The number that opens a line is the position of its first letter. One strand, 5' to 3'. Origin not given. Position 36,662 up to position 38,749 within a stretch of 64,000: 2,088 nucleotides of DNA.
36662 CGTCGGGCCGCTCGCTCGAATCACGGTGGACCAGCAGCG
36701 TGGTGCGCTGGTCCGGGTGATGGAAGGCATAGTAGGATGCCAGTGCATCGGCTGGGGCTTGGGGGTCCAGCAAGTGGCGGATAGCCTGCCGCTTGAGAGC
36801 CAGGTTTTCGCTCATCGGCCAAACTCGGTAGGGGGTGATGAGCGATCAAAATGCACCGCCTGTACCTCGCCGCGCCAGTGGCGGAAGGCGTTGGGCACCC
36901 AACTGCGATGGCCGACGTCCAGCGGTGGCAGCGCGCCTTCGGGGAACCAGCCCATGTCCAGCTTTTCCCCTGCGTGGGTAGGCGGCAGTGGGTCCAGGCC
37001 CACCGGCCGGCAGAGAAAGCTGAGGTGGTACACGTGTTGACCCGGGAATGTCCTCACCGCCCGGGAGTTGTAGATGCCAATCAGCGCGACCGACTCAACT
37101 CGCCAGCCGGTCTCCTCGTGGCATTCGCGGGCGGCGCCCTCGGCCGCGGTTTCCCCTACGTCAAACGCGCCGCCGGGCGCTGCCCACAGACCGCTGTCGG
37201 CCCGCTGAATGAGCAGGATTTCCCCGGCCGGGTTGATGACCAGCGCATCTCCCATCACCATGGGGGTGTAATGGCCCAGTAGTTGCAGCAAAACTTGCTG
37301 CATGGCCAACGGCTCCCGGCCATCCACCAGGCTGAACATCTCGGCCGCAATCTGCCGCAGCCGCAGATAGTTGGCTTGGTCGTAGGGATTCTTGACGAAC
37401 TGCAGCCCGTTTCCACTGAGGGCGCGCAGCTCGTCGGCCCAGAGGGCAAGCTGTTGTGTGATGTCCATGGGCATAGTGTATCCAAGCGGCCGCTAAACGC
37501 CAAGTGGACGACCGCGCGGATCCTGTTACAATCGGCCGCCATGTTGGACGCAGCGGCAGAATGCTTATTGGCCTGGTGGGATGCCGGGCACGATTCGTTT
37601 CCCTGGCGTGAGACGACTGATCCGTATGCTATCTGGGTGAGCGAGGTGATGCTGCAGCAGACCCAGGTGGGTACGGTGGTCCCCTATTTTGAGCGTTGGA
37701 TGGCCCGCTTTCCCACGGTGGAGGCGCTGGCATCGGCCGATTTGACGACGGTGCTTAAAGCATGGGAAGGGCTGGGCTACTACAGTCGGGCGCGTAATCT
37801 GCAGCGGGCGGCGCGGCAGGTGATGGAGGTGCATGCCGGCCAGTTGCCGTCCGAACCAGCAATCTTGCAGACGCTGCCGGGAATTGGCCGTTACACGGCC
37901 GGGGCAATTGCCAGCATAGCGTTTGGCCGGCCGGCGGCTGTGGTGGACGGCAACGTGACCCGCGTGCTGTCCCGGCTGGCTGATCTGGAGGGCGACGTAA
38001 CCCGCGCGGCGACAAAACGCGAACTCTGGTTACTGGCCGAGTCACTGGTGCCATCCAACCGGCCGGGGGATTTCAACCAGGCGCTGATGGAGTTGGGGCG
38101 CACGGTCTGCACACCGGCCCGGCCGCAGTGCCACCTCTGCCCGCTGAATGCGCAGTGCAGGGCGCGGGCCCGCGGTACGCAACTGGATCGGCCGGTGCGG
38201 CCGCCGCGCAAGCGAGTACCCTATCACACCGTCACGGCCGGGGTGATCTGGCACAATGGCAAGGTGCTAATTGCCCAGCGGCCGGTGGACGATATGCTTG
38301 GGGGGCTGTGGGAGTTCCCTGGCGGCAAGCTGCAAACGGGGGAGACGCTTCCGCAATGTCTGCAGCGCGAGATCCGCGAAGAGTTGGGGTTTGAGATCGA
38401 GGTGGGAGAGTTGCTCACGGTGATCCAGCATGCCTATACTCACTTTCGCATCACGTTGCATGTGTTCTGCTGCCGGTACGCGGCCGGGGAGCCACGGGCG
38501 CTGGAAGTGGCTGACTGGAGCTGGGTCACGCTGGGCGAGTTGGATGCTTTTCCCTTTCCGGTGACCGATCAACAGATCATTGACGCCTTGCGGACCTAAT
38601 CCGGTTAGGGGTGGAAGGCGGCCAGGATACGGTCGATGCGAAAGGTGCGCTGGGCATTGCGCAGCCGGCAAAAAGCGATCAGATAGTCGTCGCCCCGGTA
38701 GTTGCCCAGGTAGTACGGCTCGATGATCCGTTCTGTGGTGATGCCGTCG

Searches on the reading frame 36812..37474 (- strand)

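Call 6: search_protein_families(library=pfam, proteins=[window:36812-37474:-])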
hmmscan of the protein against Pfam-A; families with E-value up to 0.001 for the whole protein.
window:36812-37474:- (220 aa): 2 families
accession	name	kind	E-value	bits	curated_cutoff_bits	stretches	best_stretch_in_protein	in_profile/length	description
PF00293.34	NUDIX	-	4.6e-20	72.4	21.1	1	77-194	8-132/134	NUDIX domain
PF12535.13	Nudix_N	-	3.6e-13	49.4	27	1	8-55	2-49/56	Hydrolase of X-linked nucleoside diphosphate N terminal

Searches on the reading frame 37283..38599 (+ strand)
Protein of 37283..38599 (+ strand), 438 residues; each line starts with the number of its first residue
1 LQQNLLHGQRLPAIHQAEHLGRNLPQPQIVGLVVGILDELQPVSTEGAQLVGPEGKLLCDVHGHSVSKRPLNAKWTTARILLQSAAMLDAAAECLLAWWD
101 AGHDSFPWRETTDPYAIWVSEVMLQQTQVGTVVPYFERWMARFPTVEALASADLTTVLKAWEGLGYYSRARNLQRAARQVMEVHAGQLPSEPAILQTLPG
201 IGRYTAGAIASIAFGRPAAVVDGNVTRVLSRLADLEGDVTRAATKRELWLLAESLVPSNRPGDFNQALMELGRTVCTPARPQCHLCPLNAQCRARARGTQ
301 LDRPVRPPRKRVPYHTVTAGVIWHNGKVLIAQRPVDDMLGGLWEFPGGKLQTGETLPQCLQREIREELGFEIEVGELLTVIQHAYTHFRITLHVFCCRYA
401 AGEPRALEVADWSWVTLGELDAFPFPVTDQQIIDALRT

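Call 6: search_protein_families(library=pfam, proteins=[window:37283-38599:+])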
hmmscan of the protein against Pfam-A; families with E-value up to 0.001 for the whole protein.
window:37283-38599:+ (438 aa): 6 families
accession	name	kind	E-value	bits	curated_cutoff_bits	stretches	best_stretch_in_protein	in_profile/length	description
PF14815.12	NUDIX_4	-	4.6e-30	104.2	35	1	319-434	2-112/113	NUDIX domain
PF00730.31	HhH-GPD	-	1.7e-23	83.4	26.2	1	119-251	1-105/108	HhH-GPD superfamily base excision DNA repair protein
PF00293.34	NUDIX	-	1.5e-19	70.7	21.1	1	315-434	2-132/134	NUDIX domain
PF00633.29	HHH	-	7.2e-05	22.9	24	1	195-212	13-30/30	Helix-hairpin-helix motif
PF22327.2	Nudt16-like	-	0.00076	19.9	27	0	341-408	33-104/161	U8 snoRNA-decapping enzyme-like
PF14520.12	HHH_5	-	0.00093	20.1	27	0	195-233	4-41/57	Helix-hairpin-helix domain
